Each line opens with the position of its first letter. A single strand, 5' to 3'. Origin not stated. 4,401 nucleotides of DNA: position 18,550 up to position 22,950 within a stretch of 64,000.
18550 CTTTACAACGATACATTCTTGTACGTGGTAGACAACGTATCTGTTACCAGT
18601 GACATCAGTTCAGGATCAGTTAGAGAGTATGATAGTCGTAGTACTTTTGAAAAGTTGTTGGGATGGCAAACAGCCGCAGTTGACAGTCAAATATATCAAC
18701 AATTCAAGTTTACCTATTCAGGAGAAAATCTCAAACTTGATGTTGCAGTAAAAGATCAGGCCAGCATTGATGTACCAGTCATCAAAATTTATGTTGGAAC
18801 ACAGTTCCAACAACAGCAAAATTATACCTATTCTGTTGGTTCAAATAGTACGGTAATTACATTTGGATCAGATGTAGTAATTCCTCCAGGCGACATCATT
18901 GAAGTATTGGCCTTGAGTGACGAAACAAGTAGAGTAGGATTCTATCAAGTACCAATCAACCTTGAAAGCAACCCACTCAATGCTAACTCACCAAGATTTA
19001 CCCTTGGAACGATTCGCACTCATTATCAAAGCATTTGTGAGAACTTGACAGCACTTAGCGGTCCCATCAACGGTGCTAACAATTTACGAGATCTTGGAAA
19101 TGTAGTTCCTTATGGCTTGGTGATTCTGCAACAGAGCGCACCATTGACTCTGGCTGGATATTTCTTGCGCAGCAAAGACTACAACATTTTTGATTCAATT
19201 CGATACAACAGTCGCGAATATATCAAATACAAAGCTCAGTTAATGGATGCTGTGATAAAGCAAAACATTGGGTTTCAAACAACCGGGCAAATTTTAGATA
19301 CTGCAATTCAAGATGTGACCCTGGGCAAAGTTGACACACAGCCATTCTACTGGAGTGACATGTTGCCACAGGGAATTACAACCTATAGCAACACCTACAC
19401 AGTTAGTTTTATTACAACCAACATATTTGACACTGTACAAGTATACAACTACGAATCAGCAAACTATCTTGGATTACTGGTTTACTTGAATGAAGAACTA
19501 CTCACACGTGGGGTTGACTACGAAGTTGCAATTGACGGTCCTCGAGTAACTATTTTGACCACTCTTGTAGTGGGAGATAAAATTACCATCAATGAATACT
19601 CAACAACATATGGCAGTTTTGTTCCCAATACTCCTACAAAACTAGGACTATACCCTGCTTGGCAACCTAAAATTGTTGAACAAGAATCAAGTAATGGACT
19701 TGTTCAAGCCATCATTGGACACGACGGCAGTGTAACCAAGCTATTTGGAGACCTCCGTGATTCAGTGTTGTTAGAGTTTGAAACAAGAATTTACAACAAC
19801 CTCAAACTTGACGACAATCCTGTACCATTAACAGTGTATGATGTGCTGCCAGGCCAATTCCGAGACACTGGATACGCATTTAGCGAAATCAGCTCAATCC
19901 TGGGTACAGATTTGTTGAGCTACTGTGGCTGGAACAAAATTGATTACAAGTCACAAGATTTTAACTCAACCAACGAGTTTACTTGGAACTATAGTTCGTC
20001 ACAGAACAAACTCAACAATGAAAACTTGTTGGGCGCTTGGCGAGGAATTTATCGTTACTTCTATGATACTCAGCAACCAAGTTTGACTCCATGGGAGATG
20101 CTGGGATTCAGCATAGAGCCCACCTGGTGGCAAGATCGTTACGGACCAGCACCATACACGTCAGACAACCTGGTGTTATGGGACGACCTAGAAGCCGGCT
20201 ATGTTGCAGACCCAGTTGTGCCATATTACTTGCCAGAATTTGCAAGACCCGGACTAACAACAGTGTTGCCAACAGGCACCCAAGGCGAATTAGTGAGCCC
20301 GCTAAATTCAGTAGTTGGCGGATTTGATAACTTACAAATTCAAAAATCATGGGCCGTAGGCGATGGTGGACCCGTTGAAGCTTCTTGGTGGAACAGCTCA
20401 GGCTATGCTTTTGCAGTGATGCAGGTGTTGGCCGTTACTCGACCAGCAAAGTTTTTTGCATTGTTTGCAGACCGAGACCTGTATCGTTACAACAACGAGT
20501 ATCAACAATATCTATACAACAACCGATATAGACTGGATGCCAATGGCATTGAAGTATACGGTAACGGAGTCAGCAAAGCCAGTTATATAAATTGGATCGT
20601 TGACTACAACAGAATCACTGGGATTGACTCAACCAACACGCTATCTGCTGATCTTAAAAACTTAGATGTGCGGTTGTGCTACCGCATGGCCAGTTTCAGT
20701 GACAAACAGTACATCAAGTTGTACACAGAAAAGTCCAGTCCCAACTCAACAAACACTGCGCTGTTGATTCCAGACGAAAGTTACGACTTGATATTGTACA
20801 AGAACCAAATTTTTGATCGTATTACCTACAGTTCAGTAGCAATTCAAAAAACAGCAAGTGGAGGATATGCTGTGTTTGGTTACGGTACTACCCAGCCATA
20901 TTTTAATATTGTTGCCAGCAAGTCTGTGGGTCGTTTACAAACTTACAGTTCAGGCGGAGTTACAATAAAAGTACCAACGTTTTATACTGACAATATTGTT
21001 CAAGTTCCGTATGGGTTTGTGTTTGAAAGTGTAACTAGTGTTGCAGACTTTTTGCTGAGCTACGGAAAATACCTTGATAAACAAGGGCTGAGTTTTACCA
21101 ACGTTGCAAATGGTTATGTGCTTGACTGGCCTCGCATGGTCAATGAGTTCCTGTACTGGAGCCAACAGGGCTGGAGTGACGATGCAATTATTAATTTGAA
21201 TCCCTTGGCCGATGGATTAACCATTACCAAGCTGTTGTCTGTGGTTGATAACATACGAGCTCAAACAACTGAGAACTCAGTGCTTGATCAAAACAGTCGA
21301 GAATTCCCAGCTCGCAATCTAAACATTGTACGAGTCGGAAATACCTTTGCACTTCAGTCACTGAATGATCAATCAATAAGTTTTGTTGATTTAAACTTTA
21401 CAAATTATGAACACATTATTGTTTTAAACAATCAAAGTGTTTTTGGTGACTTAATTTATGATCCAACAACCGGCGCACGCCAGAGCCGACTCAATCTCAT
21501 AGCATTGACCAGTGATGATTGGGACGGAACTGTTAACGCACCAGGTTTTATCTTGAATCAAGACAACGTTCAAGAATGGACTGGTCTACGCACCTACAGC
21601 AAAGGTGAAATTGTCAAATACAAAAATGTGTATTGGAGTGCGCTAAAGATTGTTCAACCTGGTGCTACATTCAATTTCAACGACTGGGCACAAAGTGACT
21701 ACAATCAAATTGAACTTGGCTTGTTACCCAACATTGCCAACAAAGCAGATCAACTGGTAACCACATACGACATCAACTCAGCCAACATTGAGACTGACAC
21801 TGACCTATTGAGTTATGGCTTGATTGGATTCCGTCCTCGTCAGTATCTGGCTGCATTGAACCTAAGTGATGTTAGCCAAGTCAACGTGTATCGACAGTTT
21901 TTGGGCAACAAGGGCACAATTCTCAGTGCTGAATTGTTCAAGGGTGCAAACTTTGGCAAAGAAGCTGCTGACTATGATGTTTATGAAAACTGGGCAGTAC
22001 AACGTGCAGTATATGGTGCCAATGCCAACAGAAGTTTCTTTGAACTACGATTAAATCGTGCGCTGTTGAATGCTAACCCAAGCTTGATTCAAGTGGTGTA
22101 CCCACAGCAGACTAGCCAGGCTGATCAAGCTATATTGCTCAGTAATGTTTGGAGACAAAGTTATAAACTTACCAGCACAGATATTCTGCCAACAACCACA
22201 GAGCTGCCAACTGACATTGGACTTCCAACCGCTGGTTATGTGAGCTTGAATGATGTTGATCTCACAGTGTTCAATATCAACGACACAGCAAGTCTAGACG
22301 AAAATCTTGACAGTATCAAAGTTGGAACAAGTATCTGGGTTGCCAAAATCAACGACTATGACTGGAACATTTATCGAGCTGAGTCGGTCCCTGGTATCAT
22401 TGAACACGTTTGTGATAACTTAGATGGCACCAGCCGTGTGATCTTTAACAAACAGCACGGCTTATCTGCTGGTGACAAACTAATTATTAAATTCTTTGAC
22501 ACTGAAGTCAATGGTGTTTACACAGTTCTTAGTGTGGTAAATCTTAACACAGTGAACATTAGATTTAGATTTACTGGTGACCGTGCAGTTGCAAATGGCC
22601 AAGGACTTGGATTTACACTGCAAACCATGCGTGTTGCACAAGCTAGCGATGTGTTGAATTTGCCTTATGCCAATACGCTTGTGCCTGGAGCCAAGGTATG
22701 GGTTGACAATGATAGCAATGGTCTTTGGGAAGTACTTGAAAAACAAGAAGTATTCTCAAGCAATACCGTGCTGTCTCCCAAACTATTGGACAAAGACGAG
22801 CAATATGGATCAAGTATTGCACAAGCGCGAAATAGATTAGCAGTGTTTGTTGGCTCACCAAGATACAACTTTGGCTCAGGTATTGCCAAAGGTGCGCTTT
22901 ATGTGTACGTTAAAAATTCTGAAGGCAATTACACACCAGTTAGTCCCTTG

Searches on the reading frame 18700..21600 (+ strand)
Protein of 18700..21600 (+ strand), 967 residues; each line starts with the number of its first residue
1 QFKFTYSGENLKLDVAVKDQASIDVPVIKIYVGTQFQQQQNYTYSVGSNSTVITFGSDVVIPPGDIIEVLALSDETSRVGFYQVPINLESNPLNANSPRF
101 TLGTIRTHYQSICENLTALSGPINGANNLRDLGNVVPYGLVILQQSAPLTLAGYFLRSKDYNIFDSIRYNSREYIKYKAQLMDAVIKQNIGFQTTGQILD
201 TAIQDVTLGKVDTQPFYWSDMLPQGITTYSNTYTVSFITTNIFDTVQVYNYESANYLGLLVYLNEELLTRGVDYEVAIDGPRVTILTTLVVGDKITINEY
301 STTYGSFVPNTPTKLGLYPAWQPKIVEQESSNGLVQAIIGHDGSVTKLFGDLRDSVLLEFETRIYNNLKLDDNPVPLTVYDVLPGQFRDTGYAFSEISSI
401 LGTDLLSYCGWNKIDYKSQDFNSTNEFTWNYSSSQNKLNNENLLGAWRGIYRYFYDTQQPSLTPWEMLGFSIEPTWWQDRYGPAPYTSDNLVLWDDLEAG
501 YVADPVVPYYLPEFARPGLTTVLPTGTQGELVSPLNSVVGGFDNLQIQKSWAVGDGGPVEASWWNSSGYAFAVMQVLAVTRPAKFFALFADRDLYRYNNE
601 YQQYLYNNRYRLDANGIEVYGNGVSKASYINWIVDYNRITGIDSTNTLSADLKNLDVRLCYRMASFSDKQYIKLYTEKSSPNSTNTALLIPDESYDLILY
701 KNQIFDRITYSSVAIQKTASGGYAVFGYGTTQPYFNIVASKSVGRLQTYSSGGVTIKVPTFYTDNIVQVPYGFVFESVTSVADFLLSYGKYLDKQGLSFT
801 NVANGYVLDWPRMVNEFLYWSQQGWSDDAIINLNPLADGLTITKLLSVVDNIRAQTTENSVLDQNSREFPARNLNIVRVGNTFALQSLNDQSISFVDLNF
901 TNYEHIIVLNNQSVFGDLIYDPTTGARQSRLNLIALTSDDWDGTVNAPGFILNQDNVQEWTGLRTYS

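Call 8: search_dna_similar(query=window:18700-21600:+, collection=phages, mode=protein, max_rows=30)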
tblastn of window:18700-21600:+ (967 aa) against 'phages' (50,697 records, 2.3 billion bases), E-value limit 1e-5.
Records with a match: 91; places in all: 91; records where one place covers at least 80% of the query: 30.
Best place of each record, by identity: <60% 91.
By first word of the organism name: Escherichia 33; Pseudomonas 11; Klebsiella 11; Salmonella 8; Erwinia 8; Yersinia 4; Xanthomonas 3; Agrobacterium 2; Serratia 2; Pectobacterium 2; and 5 more.
By host as written in the record: Escherichia coli 10; - 9; Pseudomonas aeruginosa PAO1 5; Klebsiella pneumoniae 5; Salmonella enterica subsp. enterica serovar Typhimurium 4; Pseudomonas aeruginosa 3; Escherichia coli O157:H7 3; Erwinia amylovora 3; and 37 more.
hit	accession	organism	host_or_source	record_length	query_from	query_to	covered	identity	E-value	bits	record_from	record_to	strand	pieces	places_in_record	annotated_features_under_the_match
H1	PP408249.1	Pseudomonas phage vB_Pa-PAC2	Pseudomonas aeruginosa PAO1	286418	65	957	92%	27.9%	5e-96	339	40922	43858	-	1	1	chitin-binding type-3 domain-containing protein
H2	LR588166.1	Pseudomonas phage vB_PaeM_MIJ3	-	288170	65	957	92%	27.8%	1e-95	338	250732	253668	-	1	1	hypothetical protein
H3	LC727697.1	Pseudomonas phage sp. 30-2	Pseudomonas aeruginosa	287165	65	957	92%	27.8%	2e-95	338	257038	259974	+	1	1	hypothetical protein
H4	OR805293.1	Pseudomonas phage Deifobo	Pseudomonas aeruginosa PAO1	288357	65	957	92%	27.8%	6e-95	336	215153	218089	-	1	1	virion structural protein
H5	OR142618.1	Pseudomonas phage Callisto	Pseudomonas aeruginosa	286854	65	957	92%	27.8%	7e-95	336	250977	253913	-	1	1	hypothetical protein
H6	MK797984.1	Pseudomonas phage vB_PaeM_PA5oct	-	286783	65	957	92%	27.8%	8e-95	336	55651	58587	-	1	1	hypothetical protein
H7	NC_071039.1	Pseudomonas phage vB_PaeM_PA5oct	-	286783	65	957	92%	27.8%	8e-95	336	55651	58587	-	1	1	virion structural protein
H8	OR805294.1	Pseudomonas phage Ettore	Pseudomonas aeruginosa PAO1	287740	65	957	92%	27.7%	2e-94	334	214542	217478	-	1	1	virion structural protein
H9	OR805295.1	Pseudomonas phage Paride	Pseudomonas aeruginosa PAO1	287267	65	957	92%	27.7%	3e-94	334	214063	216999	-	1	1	virion structural protein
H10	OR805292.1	Pseudomonas phage Cassandra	Pseudomonas aeruginosa PAO1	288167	65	957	92%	27.6%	1e-94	335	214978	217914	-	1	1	virion structural protein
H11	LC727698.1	Pseudomonas phage sp. 30-3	Pseudomonas aeruginosa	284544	65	957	92%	27.5%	3e-93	331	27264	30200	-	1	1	hypothetical protein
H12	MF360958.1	Salicola phage SCTP-2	Salicola sp. PV4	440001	88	952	84%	28.0%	3e-58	318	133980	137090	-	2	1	140: hypothetical protein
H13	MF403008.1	Agrobacterium phage Atu_ph07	Agrobacterium tumefaciens C58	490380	59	952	84%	28.1%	2e-77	352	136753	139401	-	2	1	structural protein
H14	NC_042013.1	Agrobacterium phage Atu_ph07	Agrobacterium tumefaciens C58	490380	59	952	84%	28.1%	2e-77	352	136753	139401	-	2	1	virion structural protein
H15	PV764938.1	Sinorhizobium phage Phosso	Sinohrizobium meliloti NRRL L-50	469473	59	952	84%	26.8%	1e-76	337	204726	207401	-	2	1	virion structural protein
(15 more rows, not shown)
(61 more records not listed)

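Call 22: get_annotated_region(hit=H7, flank=12000)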
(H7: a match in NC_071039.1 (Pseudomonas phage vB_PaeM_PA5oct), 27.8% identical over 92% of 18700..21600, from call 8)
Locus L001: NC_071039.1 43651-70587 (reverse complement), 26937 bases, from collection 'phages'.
description: Pseudomonas phage vB_PaeM_PA5oct, complete genome.
organism: Pseudomonas phage vB_PaeM_PA5oct (NCBI taxid 2163605)
taxonomy: Viruses; Duplodnaviria; Heunggongvirae; Uroviricota; Caudoviricetes; Arenbergviridae; Wroclawvirus; Wroclawvirus PA5oct
host: -; source: -; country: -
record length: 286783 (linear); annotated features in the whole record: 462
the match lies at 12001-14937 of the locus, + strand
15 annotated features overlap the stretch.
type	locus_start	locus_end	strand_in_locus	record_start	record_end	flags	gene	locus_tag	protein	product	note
CDS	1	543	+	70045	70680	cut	-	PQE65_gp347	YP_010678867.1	virion structural protein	ESI-MS/MS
CDS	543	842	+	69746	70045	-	-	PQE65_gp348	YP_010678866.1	hypothetical protein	-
CDS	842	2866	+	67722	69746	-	-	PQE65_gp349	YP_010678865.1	virion structural protein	ESI-MS/MS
CDS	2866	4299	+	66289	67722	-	-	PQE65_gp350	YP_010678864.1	baseplate hub subunit and tail lysozyme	ESI-MS/MS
CDS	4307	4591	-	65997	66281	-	-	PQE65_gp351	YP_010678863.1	hypothetical protein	-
CDS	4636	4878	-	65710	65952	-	-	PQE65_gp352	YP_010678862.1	hypothetical protein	-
CDS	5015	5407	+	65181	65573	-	-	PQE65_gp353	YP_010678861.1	baseplate wedge subunit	ESI-MS/MS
CDS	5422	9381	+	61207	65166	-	-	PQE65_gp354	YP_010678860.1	baseplate wedge subunit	ESI-MS/MS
CDS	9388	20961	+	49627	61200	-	-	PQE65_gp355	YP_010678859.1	virion structural protein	ESI-MS/MS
CDS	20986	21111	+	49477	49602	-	-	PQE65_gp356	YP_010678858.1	hypothetical protein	-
CDS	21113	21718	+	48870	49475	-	-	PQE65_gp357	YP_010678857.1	hypothetical protein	ESI-MS/MS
CDS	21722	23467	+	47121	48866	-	-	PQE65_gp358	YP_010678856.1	long tail fiber protein distal subunit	ESI-MS/MS; Phage baseplate wedge subunit and tail pin (T4-like gp10)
CDS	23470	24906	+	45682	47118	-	-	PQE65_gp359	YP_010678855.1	virion structural protein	ESI-MS/MS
CDS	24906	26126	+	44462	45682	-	-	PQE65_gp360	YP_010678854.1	hypothetical protein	ESI-MS/MS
CDS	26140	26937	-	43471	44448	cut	-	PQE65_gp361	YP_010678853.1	hypothetical protein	-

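Call 61: get_annotated_region(hit=H13, flank=20000)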
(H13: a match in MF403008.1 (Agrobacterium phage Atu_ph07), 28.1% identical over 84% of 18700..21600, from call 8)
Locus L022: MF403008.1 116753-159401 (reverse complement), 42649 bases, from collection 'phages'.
description: Agrobacterium phage Atu_ph07, complete genome.
organism: Agrobacterium phage Atu_ph07 (NCBI taxid 2024264)
taxonomy: Viruses; Duplodnaviria; Heunggongvirae; Uroviricota; Caudoviricetes; Polybotosvirus; Polybotosvirus Atuph07
host: Agrobacterium tumefaciens C58; source: -; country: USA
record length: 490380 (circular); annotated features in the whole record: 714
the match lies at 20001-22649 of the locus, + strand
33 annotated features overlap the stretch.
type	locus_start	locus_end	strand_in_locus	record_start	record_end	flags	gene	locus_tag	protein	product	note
CDS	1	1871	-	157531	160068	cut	-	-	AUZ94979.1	hypothetical protein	-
CDS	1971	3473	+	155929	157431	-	-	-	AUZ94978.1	hypothetical protein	-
CDS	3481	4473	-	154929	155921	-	-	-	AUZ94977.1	hypothetical protein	T4-like hypothetical protein, T4 GC1542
CDS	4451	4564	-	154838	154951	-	-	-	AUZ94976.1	hypothetical protein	-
CDS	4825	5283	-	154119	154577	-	-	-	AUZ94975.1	hypothetical protein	-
CDS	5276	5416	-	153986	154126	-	-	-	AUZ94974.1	hypothetical protein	-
CDS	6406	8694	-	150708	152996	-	-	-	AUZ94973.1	hypothetical protein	-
CDS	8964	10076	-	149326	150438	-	-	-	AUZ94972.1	hypothetical protein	-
CDS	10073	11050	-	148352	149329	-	-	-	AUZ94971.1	ulcer associated adenine specific DNA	-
CDS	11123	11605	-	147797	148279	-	-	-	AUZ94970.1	hypothetical protein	-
CDS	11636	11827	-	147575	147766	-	-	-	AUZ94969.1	hypothetical protein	-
CDS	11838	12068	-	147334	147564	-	-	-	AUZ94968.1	hypothetical protein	-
CDS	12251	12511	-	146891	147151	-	-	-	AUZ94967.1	hypothetical protein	-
CDS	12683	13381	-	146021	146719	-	-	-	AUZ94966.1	hypothetical protein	-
CDS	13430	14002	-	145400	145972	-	-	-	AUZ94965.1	hypothetical protein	-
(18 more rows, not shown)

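Call 62: search_protein_families(library=pfam, proteins=[L022:18075-31421:+, L001:9388-20958:+], max_evalue=0.1)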
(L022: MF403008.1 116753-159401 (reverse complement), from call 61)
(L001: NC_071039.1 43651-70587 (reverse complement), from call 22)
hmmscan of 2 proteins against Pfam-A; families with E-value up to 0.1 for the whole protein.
L022:18075-31421:+ (4449 aa): 2 families
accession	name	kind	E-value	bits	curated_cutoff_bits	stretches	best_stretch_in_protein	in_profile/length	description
PF02839.19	CBM_5_12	-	0.00015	22.1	26.2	1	1272-1300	1-29/44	Carbohydrate-binding module family 5/12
PF22639.1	Gp18_dom_I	-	0.0023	18.3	27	1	1785-1823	11-51/93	Tail sheath protein Gp18-like domain I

L001:9388-20958:+ (3857 aa): 1 family
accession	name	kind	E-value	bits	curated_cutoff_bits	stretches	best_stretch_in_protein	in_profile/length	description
PF02839.19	CBM_5_12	-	0.0011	19.4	26.2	1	1595-1618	2-25/44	Carbohydrate-binding module family 5/12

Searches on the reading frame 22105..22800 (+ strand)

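Call 48: search_protein_families(library=pfam, proteins=[window:22105-22800:+], max_evalue=10)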
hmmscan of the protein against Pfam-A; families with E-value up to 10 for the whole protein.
window:22105-22800:+ (232 aa): 1 family
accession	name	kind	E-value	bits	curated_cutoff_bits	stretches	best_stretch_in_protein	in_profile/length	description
PF12195.14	End_beta_barrel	-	0.044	14.2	35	1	112-161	20-70/83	Beta barrel domain of bacteriophage endosialidase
